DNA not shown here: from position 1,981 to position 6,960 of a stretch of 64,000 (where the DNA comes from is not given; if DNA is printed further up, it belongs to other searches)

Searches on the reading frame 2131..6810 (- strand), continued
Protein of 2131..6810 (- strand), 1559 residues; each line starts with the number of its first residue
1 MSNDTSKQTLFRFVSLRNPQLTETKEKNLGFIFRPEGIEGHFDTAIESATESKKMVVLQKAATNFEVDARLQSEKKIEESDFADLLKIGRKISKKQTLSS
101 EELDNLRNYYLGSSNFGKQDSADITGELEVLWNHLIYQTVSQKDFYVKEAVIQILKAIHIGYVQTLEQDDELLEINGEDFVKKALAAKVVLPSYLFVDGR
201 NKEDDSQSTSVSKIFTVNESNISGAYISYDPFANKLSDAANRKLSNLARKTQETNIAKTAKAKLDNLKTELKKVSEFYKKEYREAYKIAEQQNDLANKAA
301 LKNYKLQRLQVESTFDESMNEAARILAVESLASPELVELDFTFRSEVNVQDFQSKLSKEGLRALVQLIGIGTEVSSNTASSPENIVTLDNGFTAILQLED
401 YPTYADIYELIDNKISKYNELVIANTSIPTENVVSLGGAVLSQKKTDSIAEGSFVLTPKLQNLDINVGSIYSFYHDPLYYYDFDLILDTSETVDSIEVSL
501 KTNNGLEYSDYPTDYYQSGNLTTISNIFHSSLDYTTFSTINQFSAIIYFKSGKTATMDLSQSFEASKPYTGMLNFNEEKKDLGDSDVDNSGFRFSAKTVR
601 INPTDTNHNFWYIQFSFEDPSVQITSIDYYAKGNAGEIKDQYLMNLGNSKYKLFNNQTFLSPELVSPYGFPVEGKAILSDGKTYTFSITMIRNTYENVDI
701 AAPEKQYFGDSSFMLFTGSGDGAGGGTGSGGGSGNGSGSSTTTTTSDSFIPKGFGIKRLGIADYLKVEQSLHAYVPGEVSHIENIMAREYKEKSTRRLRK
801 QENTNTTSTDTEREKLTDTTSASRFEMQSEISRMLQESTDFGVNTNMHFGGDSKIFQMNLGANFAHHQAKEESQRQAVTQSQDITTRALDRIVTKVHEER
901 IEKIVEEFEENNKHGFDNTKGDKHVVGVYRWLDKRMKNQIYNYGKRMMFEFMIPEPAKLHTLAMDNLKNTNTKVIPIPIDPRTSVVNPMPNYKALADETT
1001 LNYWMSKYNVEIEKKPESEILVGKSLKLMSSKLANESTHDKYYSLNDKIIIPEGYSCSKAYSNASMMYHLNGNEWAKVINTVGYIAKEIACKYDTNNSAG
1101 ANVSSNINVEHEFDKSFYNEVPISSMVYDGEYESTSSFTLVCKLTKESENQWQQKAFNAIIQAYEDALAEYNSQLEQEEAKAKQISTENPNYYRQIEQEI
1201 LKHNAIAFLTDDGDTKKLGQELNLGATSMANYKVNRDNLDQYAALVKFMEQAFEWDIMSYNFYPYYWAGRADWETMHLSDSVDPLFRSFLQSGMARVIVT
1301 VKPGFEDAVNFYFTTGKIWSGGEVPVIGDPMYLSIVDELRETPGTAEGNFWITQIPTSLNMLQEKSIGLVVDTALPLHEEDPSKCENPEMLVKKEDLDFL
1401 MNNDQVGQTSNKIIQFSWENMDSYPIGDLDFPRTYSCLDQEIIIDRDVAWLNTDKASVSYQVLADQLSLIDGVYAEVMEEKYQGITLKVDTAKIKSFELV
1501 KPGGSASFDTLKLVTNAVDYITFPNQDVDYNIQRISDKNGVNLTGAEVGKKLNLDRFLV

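Call 49: search_protein_families(library=pfam, max_evalue=0.01, proteins=[L044:20064-20642:+, L039:16468-17031:+, L043:20912-22303:+, L038:20922-21881:+, L016:22552-24056:+, L032:19222-19764:+, L027:21878-22306:+, L078:17745-18245:+, L027:17716-20061:+, L054:6060-7805:+])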
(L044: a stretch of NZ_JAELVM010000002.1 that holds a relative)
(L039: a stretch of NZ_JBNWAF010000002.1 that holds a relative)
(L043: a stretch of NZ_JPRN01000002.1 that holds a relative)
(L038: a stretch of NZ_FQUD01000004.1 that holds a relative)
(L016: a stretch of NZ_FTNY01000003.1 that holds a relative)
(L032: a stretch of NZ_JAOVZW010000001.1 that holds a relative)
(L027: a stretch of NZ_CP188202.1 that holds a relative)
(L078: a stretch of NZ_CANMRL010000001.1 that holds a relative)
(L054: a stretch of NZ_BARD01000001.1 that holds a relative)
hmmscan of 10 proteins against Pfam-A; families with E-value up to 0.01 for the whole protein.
L044:20064-20642:+ (193 aa): 1 family
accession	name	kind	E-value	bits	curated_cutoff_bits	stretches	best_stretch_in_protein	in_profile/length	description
PF16128.11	DUF4840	-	1.3e-14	54.8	24.4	1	41-171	2-143/143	Domain of unknown function (DUF4840)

L039:16468-17031:+ (188 aa): 2 families
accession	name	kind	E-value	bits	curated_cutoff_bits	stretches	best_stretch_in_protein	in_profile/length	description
PF08281.18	Sigma70_r4_2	-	1.7e-12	47.2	25.7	1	121-169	3-51/54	Sigma-70, region 4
PF04542.20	Sigma70_r2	-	5.7e-11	42.5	24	1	25-91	2-68/71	Sigma-70 region 2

L043:20912-22303:+ (464 aa): 3 families
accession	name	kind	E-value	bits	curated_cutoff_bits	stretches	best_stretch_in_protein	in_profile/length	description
PF13568.12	OMP_b-brl_2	-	1.7e-09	38.4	27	1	293-427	32-163/175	Outer membrane protein beta-barrel domain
PF13505.12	OMP_b-brl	-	2.1e-06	28.5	28.7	1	301-439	43-159/175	Outer membrane protein beta-barrel domain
PF05874.16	PBAN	-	0.0038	17.6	22.7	1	27-103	18-90/184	Pheromone biosynthesis activating neuropeptide (PBAN)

L038:20922-21881:+ (320 aa): 1 family
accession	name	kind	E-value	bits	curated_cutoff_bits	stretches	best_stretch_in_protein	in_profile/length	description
PF18962.6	Por_Secre_tail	-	2e-11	44.5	27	1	247-318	1-74/75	Secretion system C-terminal sorting domain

L016:22552-24056:+ (501 aa): 15 families
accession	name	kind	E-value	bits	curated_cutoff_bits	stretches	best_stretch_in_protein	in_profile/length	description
PF01078.27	Mg_chelatase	-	1e-92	309.6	20.3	1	194-399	1-206/207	Magnesium chelatase, subunit ChlI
PF13541.12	ChlI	-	2.4e-46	157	27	1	20-142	1-121/121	Subunit ChlI of Mg-chelatase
PF13335.12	Mg_chelatase_C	-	1.6e-33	115.6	26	1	406-501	1-93/94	Magnesium chelatase, subunit ChlI C-terminal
PF07728.20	AAA_5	-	1.9e-10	41.3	22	1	217-354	1-125/139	AAA domain (dynein-related subfamily)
PF00493.29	MCM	-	1.5e-06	27.9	23.3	1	292-360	113-181/224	MCM P-loop domain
PF05362.19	Lon_C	-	1.1e-05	25.6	21.1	1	7-165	32-200/205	Lon protease (S16) C-terminal proteolytic domain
PF00158.32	Sigma54_activat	-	3.1e-05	24.1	20.2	0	291-350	84-141/168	Sigma-54 interaction domain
PF05496.18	RuvB_N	-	5.4e-05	23.5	27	0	195-233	6-51/159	Holliday junction DNA helicase RuvB P-loop domain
PF00004.35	AAA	-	0.00073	20.4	21.2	1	218-237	1-20/131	ATPase family associated with various cellular activities (AAA)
PF13401.12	AAA_22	-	0.0026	18.5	27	0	217-239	7-29/130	AAA domain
PF20030.5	bpMoxR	-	0.0033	17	27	0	206-236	22-52/205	MoxR domain in the MoxR-vWA-beta-propeller ternary systems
PF13191.12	AAA_16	-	0.0046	17.9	32.6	0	206-236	14-45/167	AAA ATPase domain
PF20720.3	nSTAND3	-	0.0066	16.6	27.2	0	206-234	9-36/155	Novel STAND NTPase 3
PF01695.23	IstB_IS21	-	0.0081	16.1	24.1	0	213-232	90-109/238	IstB-like ATP binding protein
PF13671.12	AAA_33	-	0.0093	16.7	27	0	218-244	2-28/143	AAA domain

L032:19222-19764:+ (181 aa): 1 family
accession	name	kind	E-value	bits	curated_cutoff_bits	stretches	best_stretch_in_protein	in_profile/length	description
PF03544.19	TonB_C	-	0.0074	17.2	24.6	0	119-176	18-75/79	Gram-negative bacterial TonB protein C-terminal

L027:21878-22306:+ (143 aa): 4 families
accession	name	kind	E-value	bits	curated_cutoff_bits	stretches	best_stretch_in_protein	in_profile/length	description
PF14437.12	MafB19-deam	-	1.7e-36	125.7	27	1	4-143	3-142/142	MafB19-like deaminase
PF00383.29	dCMP_cyt_deam_1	-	1.3e-31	108.9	25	1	3-101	3-101/102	Cytidine and deoxycytidylate deaminase zinc-binding region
PF14439.12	Bd3614-deam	-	0.00025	21.5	38.5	1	32-93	17-78/113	Bd3614-like deaminase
PF08210.17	APOBEC_N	-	0.0092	16.5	25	0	43-90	35-85/170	APOBEC-like N-terminal domain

L078:17745-18245:+ (167 aa): 1 family
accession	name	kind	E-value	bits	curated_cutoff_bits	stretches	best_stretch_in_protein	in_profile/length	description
PF04493.20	Endonuclease_5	-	1.5e-10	41.5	23.4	1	4-116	22-133/198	Endonuclease V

L027:17716-20061:+ (782 aa): 2 families
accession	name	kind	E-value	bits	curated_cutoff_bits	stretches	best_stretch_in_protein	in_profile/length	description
PF00246.29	Peptidase_M14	-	1.6e-28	100.6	21.6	1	486-745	8-272/286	Zinc carboxypeptidase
PF24827.1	AstE_AspA_cat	-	0.0011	19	25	1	530-669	3-114/192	Succinylglutamate desuccinylase/Aspartoacylase catalytic domain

L054:6060-7805:+ (582 aa): 1 family
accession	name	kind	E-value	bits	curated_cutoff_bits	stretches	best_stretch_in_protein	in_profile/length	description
PF00801.26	PKD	-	6.9e-06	26.4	23.5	1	133-173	31-70/80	PKD domain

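Call 50: search_protein_families(library=pfam, max_evalue=10, proteins=[P0094, window:2134-6810:-, P0038, P0042, P0008, P0041])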
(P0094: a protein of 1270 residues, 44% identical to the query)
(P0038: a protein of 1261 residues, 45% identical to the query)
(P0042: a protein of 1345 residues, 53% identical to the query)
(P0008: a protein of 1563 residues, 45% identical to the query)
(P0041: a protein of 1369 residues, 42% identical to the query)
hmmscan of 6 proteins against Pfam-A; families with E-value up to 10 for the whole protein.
P0094 (1270 aa): 2 families
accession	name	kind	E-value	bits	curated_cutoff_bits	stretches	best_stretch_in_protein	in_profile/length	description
PF20775.2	Tag1_N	-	0.69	9.8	28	1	972-1052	6-86/190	Tag1 N-terminal domain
PF08522.16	BT_3987-like_N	-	2.4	9.3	25.9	1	944-1022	12-85/120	BT_3987-like, N-terminal domain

window:2134-6810:- (1559 aa): 4 families
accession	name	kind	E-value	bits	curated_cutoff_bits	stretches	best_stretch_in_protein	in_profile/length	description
PF09273.16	Rubis-subs-bind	-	0.0057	17.8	21.6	2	1139-1199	66-126/128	Rubisco LSMT substrate-binding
PF12339.13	DNAJ_related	-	0.077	13.6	25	1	91-133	83-125/127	DNA-J related protein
PF21059.3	BTBD16_C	-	0.11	13.2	27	1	657-708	10-61/106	BTB/POZ domain-containing protein 16, C-terminal domain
PF15511.12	CENP-T_C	-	0.42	11.1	28.1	1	60-100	48-88/108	Centromere kinetochore component CENP-T histone fold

P0038 (1261 aa): 10 families
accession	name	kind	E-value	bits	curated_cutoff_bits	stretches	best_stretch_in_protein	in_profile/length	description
PF02442.22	L1R_F9L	-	0.01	16.2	27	1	940-1021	36-116/200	Lipid membrane protein of large eukaryotic DNA viruses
PF04011.17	LemA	-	0.014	15.6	26.2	1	231-323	49-138/149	LemA family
PF00730.31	HhH-GPD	-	0.017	15.9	26.2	1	794-890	11-91/108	HhH-GPD superfamily base excision DNA repair protein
PF13148.11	DUF3987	-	0.098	12.3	27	2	260-330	49-120/364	Protein of unknown function (DUF3987)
PF00871.23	Acetate_kinase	-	0.34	9.9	22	1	229-304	245-324/392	Acetokinase family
PF20667.3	Sec10_N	-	1.6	9.3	27.4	0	966-1017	6-57/118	Exocyst complex component Sec10, N-terminal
PF10614.14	CsgF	-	1.8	9.1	25.8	1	985-1057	45-115/132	Type VIII secretion system (T8SS), CsgF protein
PF11219.13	DUF3014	-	2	9.1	25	0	399-436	50-85/156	Protein of unknown function (DUF3014)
PF16369.11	GH43_C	-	2.2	9.3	23.4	1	923-987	11-77/100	C-terminal lipocalin-like domain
PF10486.14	PI3K_1B_p101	-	5.9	5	23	1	955-1017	281-343/861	Phosphoinositide 3-kinase gamma adapter protein p101 subunit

P0042 (1345 aa): 3 families
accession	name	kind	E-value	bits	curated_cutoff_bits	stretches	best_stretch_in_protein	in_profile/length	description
PF04368.18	DUF507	-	0.0085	16.5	24.7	1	1066-1156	77-168/182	Protein of unknown function (DUF507)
PF13414.12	TPR_11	-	0.17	12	26.8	1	1061-1075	8-22/42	TPR repeat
PF04711.18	ApoA-II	-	0.58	11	27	1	93-143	43-92/99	Apolipoprotein A-II (ApoA-II)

P0008 (1563 aa): 2 families
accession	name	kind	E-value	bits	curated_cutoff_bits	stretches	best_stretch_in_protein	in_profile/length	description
PF07526.16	POX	-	2.5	9.1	27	1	213-283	58-105/134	Associated with HOX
PF00921.22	Lipoprotein_2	-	7.6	6.4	22.6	0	771-879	41-147/298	Borrelia lipoprotein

P0041 (1369 aa): 2 families
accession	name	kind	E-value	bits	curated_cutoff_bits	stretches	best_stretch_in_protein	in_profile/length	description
PF22227.1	DNA_pol3_gamma_R_C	-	0.12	13.3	26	1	738-765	50-77/84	DNA polymerase III gamma subunit-related, C-terminal domain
PF06150.17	ChaB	-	1.5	9.9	27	0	253-289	14-42/60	ChaB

Domain order:
- an invariant N-terminal peptide, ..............;
- a helical domain;
- a 75-residue helix;
- Ig-like beta-sandwich domains;
- a Gly/Ser/Thr linker;
- a highly conserved core (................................);
- a jelly-roll domain;
- a conserved C-terminal domain.

It has no signal peptide and no transmembrane segment. No Pfam match even at E<=10 (call 50).
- Tried and rejected: The UniRef label 'MACPF' on one homologue was checked and not reproduced in Pfam, even at E<=10 (call 50).
